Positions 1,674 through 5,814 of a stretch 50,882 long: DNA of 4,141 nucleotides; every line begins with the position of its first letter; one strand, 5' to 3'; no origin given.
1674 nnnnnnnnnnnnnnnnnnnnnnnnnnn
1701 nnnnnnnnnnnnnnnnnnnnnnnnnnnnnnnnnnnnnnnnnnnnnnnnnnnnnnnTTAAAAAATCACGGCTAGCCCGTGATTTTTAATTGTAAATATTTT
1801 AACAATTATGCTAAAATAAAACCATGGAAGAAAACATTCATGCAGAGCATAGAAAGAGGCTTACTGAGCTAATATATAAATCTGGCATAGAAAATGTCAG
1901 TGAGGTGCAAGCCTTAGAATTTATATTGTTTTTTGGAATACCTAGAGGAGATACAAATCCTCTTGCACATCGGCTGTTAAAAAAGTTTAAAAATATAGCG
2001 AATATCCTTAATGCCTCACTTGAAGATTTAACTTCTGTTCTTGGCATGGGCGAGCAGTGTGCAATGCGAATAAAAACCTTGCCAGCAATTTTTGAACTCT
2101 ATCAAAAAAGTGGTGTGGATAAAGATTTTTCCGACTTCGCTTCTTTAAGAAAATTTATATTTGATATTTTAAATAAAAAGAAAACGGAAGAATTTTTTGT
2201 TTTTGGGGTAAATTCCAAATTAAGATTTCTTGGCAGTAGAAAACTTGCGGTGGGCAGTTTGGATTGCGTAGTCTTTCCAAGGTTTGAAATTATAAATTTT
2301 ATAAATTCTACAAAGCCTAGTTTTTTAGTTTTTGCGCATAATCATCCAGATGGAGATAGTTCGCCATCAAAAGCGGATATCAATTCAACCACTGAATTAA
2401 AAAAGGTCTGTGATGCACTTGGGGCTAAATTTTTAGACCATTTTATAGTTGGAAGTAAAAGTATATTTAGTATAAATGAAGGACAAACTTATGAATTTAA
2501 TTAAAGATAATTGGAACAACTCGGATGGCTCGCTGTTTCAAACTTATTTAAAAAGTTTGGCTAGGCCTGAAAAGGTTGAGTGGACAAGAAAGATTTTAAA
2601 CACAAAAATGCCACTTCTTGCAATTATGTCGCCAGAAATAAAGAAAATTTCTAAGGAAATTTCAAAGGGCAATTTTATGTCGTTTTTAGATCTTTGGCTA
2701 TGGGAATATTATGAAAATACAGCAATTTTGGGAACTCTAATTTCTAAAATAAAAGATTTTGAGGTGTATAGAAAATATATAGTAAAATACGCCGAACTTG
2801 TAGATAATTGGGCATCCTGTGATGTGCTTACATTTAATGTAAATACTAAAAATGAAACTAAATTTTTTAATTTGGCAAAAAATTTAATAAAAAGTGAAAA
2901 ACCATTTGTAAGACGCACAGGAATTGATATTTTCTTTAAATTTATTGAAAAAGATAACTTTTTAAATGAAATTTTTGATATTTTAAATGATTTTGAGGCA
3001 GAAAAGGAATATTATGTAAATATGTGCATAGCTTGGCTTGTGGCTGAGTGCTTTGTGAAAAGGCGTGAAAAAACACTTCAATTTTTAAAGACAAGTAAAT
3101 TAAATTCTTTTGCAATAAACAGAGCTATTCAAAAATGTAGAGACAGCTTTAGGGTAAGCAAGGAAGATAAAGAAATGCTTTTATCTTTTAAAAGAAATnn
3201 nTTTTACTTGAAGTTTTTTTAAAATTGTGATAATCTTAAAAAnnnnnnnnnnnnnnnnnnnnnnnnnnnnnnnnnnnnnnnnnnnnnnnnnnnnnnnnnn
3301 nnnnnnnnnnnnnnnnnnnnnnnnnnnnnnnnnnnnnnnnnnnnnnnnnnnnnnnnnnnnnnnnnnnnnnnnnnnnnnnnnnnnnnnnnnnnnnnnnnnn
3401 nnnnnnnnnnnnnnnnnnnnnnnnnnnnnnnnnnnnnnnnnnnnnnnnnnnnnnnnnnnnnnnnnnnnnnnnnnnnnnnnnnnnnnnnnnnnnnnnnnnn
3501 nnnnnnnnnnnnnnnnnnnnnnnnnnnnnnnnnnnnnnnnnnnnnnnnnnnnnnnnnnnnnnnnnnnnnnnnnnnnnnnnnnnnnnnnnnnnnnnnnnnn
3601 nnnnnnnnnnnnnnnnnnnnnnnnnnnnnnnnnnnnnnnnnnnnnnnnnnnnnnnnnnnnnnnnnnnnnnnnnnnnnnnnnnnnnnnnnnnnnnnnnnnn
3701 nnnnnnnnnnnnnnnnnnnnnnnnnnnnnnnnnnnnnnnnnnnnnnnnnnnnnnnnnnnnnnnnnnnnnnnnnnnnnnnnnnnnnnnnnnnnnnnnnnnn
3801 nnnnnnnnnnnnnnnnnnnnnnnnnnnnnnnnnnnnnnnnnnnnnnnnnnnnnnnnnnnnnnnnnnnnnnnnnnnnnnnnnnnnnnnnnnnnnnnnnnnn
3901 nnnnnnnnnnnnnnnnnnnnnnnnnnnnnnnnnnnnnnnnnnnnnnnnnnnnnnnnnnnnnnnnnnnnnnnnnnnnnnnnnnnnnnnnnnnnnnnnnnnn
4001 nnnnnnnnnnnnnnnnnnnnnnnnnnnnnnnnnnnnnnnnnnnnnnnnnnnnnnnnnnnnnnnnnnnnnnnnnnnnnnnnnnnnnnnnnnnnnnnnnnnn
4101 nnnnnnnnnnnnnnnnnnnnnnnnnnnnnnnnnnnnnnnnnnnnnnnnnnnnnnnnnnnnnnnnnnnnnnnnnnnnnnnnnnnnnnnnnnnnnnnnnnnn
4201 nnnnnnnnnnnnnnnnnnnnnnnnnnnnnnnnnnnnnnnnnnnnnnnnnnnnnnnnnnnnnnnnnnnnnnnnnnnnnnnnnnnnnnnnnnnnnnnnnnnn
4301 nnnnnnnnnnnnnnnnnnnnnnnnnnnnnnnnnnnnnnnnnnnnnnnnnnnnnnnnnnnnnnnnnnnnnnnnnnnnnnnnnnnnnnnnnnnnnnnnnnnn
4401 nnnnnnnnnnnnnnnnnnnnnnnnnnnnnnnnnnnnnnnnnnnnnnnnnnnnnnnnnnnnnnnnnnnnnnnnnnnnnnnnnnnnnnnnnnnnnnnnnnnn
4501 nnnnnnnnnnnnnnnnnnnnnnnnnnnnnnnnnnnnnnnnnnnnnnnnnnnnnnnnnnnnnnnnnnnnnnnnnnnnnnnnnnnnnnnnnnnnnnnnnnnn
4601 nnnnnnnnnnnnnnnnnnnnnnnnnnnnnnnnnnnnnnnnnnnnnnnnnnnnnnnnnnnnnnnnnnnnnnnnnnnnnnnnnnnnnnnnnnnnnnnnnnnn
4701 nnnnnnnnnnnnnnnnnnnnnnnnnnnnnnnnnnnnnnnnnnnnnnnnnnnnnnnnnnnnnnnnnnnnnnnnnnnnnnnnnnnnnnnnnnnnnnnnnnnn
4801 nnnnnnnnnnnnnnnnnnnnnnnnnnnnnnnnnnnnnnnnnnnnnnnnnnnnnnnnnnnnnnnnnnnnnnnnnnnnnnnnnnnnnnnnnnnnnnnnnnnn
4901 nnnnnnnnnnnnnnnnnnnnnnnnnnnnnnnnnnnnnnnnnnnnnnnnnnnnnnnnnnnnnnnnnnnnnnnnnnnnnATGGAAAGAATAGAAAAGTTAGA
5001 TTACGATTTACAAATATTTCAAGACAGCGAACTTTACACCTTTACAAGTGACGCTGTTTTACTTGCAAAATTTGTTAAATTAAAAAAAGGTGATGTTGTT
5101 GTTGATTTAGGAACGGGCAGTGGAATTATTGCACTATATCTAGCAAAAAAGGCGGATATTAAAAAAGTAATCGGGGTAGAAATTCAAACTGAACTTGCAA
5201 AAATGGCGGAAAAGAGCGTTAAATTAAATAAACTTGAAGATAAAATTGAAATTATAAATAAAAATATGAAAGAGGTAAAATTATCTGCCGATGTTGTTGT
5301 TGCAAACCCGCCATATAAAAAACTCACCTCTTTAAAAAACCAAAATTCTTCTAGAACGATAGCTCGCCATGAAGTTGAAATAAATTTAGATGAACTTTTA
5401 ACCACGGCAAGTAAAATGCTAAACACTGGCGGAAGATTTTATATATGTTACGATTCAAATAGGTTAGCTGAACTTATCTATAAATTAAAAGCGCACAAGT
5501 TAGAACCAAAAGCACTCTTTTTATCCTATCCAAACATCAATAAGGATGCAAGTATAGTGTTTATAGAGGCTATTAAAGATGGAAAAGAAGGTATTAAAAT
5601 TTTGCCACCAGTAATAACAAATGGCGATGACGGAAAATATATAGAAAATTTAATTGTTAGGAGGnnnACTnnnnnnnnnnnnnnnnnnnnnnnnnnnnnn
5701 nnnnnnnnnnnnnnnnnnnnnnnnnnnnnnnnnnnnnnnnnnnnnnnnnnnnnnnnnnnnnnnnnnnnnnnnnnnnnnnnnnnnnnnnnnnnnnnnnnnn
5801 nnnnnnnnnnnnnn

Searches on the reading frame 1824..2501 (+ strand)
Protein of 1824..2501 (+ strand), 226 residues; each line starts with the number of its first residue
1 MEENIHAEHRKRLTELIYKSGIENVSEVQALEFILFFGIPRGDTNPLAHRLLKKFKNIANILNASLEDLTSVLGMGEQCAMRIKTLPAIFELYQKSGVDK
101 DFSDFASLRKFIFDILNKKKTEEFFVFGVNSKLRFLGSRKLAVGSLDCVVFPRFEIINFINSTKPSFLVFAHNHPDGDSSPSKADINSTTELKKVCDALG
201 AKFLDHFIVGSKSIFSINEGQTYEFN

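Call 61: search_protein_families(library=pfam, proteins=[window:1824-2501:+], max_evalue=0.01)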
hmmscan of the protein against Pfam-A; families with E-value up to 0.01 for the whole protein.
window:1824-2501:+ (226 aa): 4 families
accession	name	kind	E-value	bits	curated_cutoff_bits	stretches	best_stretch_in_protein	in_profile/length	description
PF04002.20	RadC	-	3.1e-24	85.6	22.1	1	107-219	6-118/121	RadC-like JAB domain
PF12826.13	HHH_2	-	2.7e-06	27.9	27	1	47-84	15-52/64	Helix-hairpin-helix motif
PF20582.4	UPF0758_N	-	3.3e-05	24.3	27.1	1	10-78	7-74/77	UPF0758 N-terminal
PF14520.12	HHH_5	-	0.00094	20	27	1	47-83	14-51/57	Helix-hairpin-helix domain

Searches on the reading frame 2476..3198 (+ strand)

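Call 61: search_protein_families(library=pfam, proteins=[window:2476-3198:+], max_evalue=0.01)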
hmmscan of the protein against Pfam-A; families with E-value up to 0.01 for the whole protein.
window:2476-3198:+ (241 aa): 1 family
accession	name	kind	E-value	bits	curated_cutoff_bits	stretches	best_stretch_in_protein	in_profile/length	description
PF08713.17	DNA_alkylation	-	3.9e-19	69.6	21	1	22-220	2-212/213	DNA alkylation repair enzyme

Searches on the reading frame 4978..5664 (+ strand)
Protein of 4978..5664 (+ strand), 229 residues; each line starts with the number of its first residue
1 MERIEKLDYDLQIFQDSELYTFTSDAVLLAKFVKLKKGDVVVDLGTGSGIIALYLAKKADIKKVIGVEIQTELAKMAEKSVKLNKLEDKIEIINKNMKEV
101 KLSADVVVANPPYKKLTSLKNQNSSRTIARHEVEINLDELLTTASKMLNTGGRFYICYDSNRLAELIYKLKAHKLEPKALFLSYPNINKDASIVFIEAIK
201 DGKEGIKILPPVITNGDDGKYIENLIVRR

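Call 46: search_protein_families(library=pfam, proteins=[window:4978-5664:+], max_evalue=0.00001)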
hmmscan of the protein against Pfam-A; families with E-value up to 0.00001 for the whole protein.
window:4978-5664:+ (229 aa): 13 families
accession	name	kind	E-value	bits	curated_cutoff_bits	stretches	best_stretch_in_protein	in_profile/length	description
PF05175.20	MTS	-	1.5e-14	54.4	23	1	27-160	22-142/170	Methyltransferase small domain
PF02475.24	TRM5-TYW2_MTfase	-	1.6e-12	48.2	28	1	35-115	34-116/164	TRM5/TYW2 methyltransferase domain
PF06325.19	PrmA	-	6.4e-11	42.7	22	1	35-116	159-239/296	Ribosomal protein L11 methyltransferase (PrmA)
PF13847.12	Methyltransf_31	-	8.7e-10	38.9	27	1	36-173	2-125/145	Methyltransferase domain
PF08123.19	DOT1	-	1.3e-08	35.1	23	1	31-110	36-113/205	Histone methylation protein DOT1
PF00398.26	RrnaAD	-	1.9e-08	34.1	24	1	33-119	26-115/263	Ribosomal RNA adenine dimethylase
PF12847.13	Methyltransf_18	-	6e-08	33.3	27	1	35-96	12-73/151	Methyltransferase domain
PF13649.12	Methyltransf_25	-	2e-07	32.1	27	1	41-109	1-70/97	Methyltransferase domain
PF02353.26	CMAS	-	5.2e-07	29.7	27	1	31-109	56-133/273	Mycolic acid cyclopropane synthetase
PF01135.25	PCMT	-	9.8e-07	29.2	20.3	1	29-89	65-125/210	Protein-L-isoaspartate(D-aspartate) O-methyltransferase (PCMT)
PF08241.18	Methyltransf_11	-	1.4e-06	29.3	21.2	1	42-110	1-67/95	Methyltransferase domain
PF13489.12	Methyltransf_23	-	6.9e-06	26.3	27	0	29-166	13-126/164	Methyltransferase domain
PF01170.24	UPF0020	-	7.7e-06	26.2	22.3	0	60-163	75-171/197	RMKL-like, methyltransferase domain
